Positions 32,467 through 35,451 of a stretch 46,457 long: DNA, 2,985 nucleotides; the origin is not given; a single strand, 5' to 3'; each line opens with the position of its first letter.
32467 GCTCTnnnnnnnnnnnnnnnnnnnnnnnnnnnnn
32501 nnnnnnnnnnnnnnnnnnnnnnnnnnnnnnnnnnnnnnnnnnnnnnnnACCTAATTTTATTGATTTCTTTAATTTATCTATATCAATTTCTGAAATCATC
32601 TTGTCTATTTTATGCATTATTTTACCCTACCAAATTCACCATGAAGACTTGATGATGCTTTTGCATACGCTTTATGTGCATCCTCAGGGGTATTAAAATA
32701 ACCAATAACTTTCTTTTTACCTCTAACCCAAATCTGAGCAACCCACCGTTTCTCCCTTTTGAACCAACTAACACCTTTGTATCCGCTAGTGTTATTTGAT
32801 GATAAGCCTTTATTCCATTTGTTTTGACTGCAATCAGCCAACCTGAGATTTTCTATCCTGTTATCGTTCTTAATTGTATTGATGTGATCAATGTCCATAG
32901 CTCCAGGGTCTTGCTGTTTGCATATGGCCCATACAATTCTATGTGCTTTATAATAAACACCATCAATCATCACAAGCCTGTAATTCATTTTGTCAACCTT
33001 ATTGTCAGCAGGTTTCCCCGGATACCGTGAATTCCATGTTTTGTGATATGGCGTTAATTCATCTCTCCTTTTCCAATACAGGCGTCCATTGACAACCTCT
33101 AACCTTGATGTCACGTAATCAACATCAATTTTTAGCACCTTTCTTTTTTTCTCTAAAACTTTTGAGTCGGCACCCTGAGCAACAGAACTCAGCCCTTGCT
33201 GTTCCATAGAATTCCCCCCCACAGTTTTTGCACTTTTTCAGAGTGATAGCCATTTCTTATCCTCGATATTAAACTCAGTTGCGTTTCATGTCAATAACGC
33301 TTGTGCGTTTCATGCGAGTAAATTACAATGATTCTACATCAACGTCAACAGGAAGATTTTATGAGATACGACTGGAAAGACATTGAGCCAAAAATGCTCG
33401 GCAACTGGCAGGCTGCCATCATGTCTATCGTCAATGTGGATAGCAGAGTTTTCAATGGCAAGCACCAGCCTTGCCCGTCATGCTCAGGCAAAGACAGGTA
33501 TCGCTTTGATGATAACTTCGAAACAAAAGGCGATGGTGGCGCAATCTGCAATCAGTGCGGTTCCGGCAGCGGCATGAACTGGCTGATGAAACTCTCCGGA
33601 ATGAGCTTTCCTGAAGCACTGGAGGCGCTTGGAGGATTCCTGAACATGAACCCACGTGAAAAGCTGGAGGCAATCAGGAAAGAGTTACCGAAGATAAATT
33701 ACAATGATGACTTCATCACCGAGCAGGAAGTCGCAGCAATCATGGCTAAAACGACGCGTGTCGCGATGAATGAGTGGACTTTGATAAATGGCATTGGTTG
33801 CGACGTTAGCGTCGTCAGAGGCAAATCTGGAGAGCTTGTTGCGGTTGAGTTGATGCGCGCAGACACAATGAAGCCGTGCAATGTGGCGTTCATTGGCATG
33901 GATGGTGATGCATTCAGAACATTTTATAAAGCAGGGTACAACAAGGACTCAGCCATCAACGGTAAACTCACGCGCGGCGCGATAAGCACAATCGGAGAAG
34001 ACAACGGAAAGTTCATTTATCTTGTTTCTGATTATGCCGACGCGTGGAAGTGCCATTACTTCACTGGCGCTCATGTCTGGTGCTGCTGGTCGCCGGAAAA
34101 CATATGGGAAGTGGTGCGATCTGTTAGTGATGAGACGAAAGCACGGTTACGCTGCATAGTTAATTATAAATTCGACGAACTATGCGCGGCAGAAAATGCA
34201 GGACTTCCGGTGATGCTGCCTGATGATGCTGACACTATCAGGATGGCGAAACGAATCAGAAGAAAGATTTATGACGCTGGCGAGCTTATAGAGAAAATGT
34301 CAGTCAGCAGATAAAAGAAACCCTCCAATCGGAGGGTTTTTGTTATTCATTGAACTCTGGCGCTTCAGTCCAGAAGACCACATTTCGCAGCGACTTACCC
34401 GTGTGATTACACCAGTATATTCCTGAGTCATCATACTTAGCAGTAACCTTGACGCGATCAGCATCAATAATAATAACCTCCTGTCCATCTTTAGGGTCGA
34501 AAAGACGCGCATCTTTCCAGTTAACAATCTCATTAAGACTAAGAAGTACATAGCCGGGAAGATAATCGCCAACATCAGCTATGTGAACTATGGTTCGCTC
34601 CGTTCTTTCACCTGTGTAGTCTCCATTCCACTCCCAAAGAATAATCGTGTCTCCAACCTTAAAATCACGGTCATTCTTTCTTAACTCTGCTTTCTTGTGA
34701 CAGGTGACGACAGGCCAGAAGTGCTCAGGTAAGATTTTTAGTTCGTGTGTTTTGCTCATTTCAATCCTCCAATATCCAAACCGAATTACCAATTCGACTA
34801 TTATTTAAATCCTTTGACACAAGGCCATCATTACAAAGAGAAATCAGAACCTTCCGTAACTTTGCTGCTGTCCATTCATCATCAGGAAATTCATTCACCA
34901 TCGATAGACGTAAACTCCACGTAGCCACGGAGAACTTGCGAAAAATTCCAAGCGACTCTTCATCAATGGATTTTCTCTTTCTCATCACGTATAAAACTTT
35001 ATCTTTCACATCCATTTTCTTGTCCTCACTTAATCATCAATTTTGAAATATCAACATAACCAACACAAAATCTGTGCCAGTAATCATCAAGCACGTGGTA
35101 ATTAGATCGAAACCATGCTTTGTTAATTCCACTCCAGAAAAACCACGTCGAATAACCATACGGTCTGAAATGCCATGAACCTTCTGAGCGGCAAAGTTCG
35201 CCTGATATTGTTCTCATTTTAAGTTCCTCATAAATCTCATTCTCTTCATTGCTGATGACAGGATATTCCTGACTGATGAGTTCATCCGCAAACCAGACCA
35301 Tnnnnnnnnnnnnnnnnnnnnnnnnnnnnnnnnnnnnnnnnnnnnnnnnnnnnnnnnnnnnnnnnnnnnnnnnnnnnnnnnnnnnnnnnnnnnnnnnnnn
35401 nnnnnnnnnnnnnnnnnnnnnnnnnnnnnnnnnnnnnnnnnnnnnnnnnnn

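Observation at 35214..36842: Large early protein of unknown function transcribed away from the repeat array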

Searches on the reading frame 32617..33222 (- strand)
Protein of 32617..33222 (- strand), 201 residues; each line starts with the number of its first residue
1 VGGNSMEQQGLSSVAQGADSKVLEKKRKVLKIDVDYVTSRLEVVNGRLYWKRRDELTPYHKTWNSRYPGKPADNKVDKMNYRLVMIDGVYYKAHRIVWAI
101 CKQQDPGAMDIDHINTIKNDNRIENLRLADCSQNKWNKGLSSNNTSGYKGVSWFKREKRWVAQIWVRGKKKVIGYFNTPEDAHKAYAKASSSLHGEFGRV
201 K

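Call 21: search_protein_families(library=pfam, proteins=[window:32617-33222:-], max_evalue=0.01)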
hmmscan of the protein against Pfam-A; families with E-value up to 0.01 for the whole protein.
window:32617-33222:- (201 aa): 2 families
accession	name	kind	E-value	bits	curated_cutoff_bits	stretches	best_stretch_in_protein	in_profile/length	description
PF13392.12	HNH_3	-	3e-10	40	24.8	1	91-134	1-44/46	HNH endonuclease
PF00847.26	AP2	-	9.1e-08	32.7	33.3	1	146-195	1-53/54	AP2 domain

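Call 23: search_protein_families(library=phrogs, proteins=[window:32617-33222:-], max_evalue=0.001)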
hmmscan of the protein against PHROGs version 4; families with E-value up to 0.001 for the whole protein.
window:32617-33222:- (201 aa): 15 families
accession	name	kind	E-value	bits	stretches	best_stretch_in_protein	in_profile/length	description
phrog_99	-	DNA, RNA and nucleotide metabolism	5.6e-60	205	1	24-199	101-265/383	HNH endonuclease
phrog_4578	-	DNA, RNA and nucleotide metabolism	3.5e-30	105.6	1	93-199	14-120/130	HNH endonuclease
phrog_3593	-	DNA, RNA and nucleotide metabolism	8.6e-19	69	1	78-193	80-196/210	HNH endonuclease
phrog_374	-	DNA, RNA and nucleotide metabolism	3.1e-18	66.9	1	104-198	319-411/617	HNH endonuclease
phrog_953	-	DNA, RNA and nucleotide metabolism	1.3e-14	55.4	1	134-190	301-358/420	HNH endonuclease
phrog_13470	-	DNA, RNA and nucleotide metabolism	1.4e-10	42.5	1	137-185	86-134/152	HNH endonuclease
phrog_36769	-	unknown function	1.7e-09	38.5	1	93-187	244-341/367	-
phrog_959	-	DNA, RNA and nucleotide metabolism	3.4e-08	34.4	1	61-148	29-119/138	HNH endonuclease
phrog_59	-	DNA, RNA and nucleotide metabolism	1.4e-07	32.2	1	76-164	171-246/423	HNH endonuclease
phrog_35306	-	unknown function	3.5e-06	28.3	1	139-192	18-75/90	-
phrog_24751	-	DNA, RNA and nucleotide metabolism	1.9e-05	25.8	1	145-189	8-52/65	HNH endonuclease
phrog_30377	-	DNA, RNA and nucleotide metabolism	2.2e-05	25.5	1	86-139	5-56/82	HNH endonuclease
phrog_10822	-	DNA, RNA and nucleotide metabolism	0.00016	22.4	1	104-128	114-138/245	HNH endonuclease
phrog_1492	-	DNA, RNA and nucleotide metabolism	0.00028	21.1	1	67-134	83-155/414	HNH endonuclease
phrog_4590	-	unknown function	0.00099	20.5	0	92-142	34-86/100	-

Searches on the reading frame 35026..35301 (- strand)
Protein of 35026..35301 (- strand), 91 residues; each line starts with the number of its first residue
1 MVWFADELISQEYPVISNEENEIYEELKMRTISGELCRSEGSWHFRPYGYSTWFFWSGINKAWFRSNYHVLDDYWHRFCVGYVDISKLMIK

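Call 21: search_protein_families(library=pfam, proteins=[window:35026-35301:-], max_evalue=0.01)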
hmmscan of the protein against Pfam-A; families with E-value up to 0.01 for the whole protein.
window:35026-35301:- (91 aa): 0 families

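Call 23: search_protein_families(library=phrogs, proteins=[window:35026-35301:-], max_evalue=0.001)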
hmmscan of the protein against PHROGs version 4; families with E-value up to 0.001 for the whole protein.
window:35026-35301:- (91 aa): 0 families
